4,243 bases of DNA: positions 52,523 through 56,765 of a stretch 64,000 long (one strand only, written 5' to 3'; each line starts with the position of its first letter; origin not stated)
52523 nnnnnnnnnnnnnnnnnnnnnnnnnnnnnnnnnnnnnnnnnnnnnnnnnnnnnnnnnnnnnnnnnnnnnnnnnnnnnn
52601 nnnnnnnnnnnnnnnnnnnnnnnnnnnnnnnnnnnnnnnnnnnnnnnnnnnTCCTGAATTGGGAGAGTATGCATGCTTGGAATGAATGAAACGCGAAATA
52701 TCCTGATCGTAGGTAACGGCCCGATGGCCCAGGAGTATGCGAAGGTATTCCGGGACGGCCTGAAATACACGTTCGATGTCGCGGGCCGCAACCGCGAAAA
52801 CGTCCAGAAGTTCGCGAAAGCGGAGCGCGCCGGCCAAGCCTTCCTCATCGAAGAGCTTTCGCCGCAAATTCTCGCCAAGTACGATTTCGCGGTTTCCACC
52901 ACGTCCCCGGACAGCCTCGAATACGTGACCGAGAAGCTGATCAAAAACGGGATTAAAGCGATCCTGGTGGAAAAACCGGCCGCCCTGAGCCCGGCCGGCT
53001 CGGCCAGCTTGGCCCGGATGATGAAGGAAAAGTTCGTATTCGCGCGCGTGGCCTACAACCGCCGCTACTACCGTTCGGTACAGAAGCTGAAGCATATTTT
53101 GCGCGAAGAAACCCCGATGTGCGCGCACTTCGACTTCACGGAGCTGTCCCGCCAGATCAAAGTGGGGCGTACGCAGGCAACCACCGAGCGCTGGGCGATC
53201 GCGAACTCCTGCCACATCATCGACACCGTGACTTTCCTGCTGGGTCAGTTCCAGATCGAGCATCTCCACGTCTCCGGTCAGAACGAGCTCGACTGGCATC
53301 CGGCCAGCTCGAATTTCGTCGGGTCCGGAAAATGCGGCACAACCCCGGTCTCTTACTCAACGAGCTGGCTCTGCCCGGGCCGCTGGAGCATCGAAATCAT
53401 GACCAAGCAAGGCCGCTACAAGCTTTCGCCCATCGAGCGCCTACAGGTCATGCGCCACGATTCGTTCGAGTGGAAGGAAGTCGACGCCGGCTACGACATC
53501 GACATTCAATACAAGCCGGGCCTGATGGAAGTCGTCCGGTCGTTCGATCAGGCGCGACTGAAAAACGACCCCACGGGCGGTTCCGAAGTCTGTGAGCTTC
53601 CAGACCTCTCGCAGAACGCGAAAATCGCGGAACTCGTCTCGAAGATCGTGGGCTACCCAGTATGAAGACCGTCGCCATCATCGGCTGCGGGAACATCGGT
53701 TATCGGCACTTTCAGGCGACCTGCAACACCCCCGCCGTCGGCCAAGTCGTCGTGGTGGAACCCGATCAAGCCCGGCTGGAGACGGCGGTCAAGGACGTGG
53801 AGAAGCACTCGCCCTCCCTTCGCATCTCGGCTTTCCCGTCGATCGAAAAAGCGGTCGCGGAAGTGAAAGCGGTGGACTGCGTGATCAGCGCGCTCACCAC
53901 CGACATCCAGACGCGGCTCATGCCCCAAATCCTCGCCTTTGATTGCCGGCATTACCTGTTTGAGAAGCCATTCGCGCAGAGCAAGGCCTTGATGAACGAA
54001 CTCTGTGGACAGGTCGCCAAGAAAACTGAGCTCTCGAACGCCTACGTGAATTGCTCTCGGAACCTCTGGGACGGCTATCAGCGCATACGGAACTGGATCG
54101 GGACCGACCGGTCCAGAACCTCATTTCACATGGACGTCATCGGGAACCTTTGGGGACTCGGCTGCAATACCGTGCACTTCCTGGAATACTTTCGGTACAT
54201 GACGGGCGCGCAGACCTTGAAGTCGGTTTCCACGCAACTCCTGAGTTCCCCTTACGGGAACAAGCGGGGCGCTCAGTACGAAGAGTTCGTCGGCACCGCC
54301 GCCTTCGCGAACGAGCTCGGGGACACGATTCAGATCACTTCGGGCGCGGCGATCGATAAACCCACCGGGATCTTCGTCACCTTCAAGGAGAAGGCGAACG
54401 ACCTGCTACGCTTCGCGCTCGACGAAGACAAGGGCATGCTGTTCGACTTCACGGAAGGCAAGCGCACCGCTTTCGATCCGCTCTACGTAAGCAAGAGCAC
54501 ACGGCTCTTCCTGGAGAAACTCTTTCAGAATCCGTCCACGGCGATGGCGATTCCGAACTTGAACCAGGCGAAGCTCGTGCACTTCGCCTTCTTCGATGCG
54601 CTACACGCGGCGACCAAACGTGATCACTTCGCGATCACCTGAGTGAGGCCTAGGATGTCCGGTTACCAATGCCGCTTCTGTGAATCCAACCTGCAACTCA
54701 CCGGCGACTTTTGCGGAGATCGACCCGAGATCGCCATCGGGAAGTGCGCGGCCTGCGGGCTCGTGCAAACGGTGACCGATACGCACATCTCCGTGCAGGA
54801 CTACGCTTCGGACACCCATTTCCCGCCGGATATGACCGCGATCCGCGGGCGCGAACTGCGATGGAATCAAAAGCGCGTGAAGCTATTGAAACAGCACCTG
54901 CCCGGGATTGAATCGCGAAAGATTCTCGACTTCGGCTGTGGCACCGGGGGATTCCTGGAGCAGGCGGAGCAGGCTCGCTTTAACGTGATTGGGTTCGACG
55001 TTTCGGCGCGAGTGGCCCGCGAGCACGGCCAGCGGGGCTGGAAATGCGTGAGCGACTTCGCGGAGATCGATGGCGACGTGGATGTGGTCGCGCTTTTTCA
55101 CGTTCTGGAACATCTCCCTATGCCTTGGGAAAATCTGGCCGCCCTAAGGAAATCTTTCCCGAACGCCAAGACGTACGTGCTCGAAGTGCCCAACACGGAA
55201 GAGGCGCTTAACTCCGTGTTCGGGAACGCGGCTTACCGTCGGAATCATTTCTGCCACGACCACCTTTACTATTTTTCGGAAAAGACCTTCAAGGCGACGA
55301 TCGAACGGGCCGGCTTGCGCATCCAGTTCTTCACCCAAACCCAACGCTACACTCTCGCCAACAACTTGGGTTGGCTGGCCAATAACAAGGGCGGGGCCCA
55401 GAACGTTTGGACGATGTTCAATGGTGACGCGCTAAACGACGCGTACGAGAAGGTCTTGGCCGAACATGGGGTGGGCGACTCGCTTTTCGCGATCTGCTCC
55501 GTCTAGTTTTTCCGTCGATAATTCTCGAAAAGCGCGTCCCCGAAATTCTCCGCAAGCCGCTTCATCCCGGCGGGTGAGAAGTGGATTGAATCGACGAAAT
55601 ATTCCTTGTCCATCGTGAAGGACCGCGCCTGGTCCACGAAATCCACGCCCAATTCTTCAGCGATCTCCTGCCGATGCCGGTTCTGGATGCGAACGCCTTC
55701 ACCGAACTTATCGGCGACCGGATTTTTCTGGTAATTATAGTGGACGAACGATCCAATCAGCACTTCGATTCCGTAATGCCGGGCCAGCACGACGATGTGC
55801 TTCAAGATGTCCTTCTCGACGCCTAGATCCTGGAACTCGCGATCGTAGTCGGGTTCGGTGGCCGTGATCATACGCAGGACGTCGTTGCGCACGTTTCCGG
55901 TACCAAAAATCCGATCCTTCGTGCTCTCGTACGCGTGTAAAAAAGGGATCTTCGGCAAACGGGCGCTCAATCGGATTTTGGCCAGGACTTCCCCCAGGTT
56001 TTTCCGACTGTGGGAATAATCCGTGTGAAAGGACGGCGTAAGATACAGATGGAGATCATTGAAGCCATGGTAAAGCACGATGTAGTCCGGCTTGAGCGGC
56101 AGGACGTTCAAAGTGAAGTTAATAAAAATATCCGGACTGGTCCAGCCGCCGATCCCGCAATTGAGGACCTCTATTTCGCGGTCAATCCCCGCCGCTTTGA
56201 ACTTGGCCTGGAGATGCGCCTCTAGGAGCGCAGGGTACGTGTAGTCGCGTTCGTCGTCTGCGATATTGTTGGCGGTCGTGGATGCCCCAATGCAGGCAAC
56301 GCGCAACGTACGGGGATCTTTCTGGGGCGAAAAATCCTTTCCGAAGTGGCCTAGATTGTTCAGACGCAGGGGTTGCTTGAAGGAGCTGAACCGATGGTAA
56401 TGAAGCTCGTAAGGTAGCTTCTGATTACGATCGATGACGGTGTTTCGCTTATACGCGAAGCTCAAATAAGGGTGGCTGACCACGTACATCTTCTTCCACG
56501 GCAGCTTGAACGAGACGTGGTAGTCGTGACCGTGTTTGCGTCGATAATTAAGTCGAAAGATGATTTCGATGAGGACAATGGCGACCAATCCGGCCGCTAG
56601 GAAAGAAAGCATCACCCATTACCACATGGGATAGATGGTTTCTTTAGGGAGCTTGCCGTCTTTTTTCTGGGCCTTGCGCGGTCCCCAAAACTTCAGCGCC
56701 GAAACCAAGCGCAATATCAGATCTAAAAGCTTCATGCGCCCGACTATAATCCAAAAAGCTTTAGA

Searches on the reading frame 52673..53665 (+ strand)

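Call 41: search_protein_families(library=pfam, proteins=[window:52673-53665:+], max_evalue=0.001)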
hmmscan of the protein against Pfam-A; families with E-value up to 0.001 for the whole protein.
window:52673-53665:+ (330 aa): 2 families
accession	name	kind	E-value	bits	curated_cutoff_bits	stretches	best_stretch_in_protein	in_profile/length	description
PF01408.29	GFO_IDH_MocA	-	7.6e-08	33.5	24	1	9-127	2-119/120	Oxidoreductase family, NAD-binding Rossmann fold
PF01488.26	Shikimate_DH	-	6.2e-07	30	24.3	1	6-80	11-86/138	Shikimate / quinate 5-dehydrogenase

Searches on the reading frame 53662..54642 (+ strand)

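Call 41: search_protein_families(library=pfam, proteins=[window:53662-54642:+], max_evalue=0.001)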
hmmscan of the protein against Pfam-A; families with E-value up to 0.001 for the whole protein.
window:53662-54642:+ (326 aa): 1 family
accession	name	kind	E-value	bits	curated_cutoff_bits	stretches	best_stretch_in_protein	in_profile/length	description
PF01408.29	GFO_IDH_MocA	-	3.9e-10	40.9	24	1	3-121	2-112/120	Oxidoreductase family, NAD-binding Rossmann fold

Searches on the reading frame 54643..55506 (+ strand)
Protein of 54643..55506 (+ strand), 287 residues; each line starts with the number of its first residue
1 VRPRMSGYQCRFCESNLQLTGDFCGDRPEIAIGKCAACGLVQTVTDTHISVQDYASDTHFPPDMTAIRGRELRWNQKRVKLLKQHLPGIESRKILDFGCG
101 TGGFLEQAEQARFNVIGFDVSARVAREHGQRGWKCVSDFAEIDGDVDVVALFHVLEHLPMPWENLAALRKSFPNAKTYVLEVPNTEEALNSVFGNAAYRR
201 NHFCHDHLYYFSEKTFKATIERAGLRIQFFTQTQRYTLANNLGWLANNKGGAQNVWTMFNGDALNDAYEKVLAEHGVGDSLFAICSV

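Call 41: search_protein_families(library=pfam, proteins=[window:54643-55506:+], max_evalue=0.001)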
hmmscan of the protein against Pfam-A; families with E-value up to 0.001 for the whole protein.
window:54643-55506:+ (287 aa): 5 families
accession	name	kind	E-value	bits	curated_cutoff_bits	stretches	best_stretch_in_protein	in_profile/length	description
PF13489.12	Methyltransf_23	-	2.3e-20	73.4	27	1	80-227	15-161/164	Methyltransferase domain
PF08242.18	Methyltransf_12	-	5.9e-09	37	30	1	95-170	1-90/98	Methyltransferase domain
PF08241.18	Methyltransf_11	-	4.3e-08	34.1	21.2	1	95-168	1-83/95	Methyltransferase domain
PF13649.12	Methyltransf_25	-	2.5e-06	28.5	27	1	94-161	1-80/97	Methyltransferase domain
PF13847.12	Methyltransf_31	-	0.00019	21.6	27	1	93-190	6-119/145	Methyltransferase domain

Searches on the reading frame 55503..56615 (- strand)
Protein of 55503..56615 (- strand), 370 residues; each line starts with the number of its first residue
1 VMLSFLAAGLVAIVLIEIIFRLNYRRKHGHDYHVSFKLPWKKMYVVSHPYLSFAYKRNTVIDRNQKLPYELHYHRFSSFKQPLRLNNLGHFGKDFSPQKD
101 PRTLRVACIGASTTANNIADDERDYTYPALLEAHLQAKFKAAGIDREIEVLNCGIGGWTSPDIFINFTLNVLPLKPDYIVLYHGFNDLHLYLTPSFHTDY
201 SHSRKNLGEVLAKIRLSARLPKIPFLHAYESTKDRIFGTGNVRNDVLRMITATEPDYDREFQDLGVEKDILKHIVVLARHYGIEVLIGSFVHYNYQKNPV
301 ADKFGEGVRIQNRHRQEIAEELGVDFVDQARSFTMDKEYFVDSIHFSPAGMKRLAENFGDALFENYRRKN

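Call 41: search_protein_families(library=pfam, proteins=[window:55503-56615:-], max_evalue=0.001)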
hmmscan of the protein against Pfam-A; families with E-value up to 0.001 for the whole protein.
window:55503-56615:- (370 aa): 2 families
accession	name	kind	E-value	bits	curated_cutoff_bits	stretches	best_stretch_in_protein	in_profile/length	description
PF13472.12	Lipase_GDSL_2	-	1.3e-16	62.1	32.9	1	108-352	1-177/178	GDSL-like Lipase/Acylhydrolase family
PF00657.28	Lipase_GDSL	-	3.1e-08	34.4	23.6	1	106-357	1-207/208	GDSL-like Lipase/Acylhydrolase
